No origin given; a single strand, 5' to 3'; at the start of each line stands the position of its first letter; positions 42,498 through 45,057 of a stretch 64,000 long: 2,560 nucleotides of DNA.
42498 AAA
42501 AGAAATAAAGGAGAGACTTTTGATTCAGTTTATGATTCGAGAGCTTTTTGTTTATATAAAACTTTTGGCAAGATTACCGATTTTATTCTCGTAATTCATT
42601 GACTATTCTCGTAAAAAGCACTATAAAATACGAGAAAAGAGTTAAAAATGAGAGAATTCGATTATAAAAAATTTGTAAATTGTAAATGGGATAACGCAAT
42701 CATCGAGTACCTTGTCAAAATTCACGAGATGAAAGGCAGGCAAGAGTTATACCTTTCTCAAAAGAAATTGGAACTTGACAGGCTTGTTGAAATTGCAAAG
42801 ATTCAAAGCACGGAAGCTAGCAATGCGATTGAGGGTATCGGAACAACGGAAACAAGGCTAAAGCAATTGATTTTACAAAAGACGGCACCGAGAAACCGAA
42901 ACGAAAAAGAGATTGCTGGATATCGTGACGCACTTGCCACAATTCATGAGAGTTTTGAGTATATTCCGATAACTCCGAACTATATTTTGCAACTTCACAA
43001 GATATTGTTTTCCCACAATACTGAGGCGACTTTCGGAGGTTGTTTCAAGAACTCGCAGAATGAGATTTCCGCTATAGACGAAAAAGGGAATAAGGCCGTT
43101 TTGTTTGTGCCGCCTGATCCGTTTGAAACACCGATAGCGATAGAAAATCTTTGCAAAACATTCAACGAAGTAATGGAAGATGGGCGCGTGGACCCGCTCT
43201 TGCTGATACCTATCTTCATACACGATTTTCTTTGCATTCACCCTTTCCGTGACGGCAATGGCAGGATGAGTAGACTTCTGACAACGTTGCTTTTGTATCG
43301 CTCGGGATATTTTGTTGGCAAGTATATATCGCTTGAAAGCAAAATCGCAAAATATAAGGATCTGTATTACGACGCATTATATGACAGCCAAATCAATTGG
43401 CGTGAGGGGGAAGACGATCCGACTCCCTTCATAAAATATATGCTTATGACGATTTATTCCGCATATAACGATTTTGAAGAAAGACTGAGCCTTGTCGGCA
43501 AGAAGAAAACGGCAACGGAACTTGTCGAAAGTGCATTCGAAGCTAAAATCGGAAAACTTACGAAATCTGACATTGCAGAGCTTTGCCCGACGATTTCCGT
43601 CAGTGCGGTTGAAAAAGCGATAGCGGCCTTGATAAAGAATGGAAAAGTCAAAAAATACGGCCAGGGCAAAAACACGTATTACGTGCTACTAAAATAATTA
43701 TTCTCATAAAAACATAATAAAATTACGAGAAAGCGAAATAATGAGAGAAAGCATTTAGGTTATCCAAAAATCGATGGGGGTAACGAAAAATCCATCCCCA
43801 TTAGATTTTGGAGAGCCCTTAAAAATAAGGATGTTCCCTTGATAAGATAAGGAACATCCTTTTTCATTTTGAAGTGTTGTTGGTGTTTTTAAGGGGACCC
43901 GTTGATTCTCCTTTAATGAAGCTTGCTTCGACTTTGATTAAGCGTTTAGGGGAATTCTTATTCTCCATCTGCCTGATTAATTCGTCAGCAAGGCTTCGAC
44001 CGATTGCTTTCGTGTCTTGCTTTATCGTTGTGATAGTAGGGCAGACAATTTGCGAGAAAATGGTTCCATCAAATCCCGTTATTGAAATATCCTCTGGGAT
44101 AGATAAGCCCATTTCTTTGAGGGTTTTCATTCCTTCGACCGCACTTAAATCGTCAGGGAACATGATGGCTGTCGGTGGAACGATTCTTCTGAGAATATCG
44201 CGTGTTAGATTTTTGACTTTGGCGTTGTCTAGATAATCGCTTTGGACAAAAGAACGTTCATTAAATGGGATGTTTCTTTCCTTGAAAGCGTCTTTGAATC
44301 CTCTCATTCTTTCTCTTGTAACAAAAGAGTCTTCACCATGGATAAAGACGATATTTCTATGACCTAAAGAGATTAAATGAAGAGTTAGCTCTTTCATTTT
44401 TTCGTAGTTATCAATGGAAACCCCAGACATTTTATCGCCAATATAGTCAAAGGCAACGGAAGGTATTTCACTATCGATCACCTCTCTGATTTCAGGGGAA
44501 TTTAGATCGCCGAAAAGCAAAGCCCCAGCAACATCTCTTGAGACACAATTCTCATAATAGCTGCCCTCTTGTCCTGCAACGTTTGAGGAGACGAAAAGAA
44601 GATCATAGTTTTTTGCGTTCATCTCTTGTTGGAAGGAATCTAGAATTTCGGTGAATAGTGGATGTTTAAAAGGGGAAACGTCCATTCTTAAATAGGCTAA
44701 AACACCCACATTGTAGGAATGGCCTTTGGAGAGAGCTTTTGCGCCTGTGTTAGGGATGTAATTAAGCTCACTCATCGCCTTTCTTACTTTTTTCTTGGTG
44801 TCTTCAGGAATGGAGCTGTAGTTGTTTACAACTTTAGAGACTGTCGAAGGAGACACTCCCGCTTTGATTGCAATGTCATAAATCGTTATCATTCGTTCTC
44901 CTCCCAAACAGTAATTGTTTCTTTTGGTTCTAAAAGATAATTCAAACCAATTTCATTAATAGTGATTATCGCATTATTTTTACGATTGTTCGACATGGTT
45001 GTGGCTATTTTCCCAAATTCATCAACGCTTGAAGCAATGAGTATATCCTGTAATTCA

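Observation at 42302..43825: Fic gene carried by a transposase-less element with perfect 24-bp terminal inverted repeats and an 8-bp target duplication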

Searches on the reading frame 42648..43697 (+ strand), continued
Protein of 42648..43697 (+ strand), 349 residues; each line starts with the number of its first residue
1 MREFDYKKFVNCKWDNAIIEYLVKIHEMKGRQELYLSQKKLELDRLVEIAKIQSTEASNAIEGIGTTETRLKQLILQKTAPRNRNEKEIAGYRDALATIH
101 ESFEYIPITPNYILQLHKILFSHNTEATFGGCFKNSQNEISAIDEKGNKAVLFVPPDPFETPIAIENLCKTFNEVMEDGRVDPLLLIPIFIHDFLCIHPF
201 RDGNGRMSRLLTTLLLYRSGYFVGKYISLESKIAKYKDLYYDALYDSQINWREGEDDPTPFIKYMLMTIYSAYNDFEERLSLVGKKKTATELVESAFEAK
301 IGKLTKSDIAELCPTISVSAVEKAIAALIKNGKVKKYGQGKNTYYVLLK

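Call 110: search_dna_similar(query=window:42648-43694:+, collection=phages, mode=protein, max_rows=12, max_evalue=1e-20)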
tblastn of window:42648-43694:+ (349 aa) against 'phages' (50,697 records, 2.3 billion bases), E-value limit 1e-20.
Records with a match: 2; places in all: 2; records where one place covers at least 80% of the query: 2.
Best place of each record, by identity: <60% 2.
By first word of the organism name: Bacteriophage 1; Syntrophomonadaceae 1.
By host as written in the record: - 1; Syntrophomonadaceae 1.
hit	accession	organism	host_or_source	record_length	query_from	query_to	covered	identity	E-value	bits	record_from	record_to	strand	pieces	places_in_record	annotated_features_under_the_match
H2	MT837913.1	Bacteriophage sp.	human fecal samples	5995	3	345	98%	58.6%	5e-125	400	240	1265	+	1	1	record has no annotation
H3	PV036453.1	Syntrophomonadaceae phage IMGVR 15540650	Syntrophomonadaceae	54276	1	346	99%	47.8%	4e-87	291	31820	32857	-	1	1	hypothetical protein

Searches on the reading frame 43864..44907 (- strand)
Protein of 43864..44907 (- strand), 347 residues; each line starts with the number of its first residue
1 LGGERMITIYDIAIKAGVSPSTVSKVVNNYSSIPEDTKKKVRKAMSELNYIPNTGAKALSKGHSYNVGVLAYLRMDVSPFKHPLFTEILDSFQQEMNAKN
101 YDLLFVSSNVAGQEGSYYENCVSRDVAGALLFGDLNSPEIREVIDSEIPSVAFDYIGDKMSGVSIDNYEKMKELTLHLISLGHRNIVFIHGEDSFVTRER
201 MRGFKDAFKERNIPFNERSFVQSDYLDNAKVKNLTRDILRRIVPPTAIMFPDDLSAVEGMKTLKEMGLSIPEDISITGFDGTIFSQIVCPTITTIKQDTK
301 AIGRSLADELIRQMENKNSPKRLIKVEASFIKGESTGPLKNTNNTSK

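Call 8: search_protein_families(library=pfam, proteins=[window:43864-44907:-], max_evalue=0.01)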
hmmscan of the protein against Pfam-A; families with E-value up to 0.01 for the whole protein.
window:43864-44907:- (347 aa): 5 families
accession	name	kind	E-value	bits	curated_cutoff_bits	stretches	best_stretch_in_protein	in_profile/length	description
PF13377.12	Peripla_BP_3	-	1.8e-32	113.2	26.5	1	177-336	3-167/167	Periplasmic binding protein-like domain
PF00356.27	LacI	-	3.2e-19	68.9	27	1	8-53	1-46/46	Bacterial regulatory proteins, lacI family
PF00532.27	Peripla_BP_1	-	6.4e-18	65.7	22.2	1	81-332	12-279/281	Periplasmic binding proteins and sugar binding domain of LacI family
PF13407.12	Peripla_BP_4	-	2.8e-06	27.5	35.1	1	80-317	8-257/258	Periplasmic binding protein domain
PF01381.28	HTH_3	-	0.0023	18.4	23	1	4-37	7-40/55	Helix-turn-helix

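Call 13: find_encoding_contigs(protein=window:43864-44907:-, flank=5000, max_places=10)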
Protein window:43864-44907:- (347 aa): no gene with exactly this product is on record in the collection.

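Call 40: find_encoding_contigs(protein=window:43864-44892:-, flank=4000, max_places=10)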
Protein window:43864-44892:- (342 aa): 4 contigs read that carry it; 3 places shown.
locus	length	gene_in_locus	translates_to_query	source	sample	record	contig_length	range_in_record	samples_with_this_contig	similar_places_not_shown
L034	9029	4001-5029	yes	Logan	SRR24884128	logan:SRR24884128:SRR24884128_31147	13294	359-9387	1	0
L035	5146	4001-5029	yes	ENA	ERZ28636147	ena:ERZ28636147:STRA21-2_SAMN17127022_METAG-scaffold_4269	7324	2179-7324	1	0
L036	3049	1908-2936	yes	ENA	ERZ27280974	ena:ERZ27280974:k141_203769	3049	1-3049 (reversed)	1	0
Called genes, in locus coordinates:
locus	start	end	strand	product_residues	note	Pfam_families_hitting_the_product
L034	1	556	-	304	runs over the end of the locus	?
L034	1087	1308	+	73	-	-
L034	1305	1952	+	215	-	-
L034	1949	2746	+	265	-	-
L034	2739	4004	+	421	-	PF02055:Glyco_hydro_30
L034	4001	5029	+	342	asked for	PF00356:LacI, PF00532:Peripla_BP_1, PF13407:Peripla_BP_4 (weak), PF13377:Peripla_BP_3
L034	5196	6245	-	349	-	PF02661:Fic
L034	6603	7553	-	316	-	PF01336:tRNA_anti-codon (weak), PF01966:HD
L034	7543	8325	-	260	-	PF21982:RecX_HTH1 (faint), PF21981:RecX_HTH3 (faint)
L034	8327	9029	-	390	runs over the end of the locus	PF13439:Glyco_transf_4, PF13477:Glyco_trans_4_2 (weak), PF13579:Glyco_trans_4_4, PF00534:Glycos_transf_1, PF13692:Glyco_trans_1_4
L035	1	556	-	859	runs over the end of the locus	PF09479:Flg_new, PF02368:Big_2 (faint)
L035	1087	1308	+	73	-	-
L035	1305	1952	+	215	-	-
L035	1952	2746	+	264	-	-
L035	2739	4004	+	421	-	PF02055:Glyco_hydro_30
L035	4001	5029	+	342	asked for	PF00356:LacI, PF00532:Peripla_BP_1, PF13407:Peripla_BP_4 (weak), PF13377:Peripla_BP_3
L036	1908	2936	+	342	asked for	PF00356:LacI, PF00532:Peripla_BP_1, PF13407:Peripla_BP_4 (weak), PF13377:Peripla_BP_3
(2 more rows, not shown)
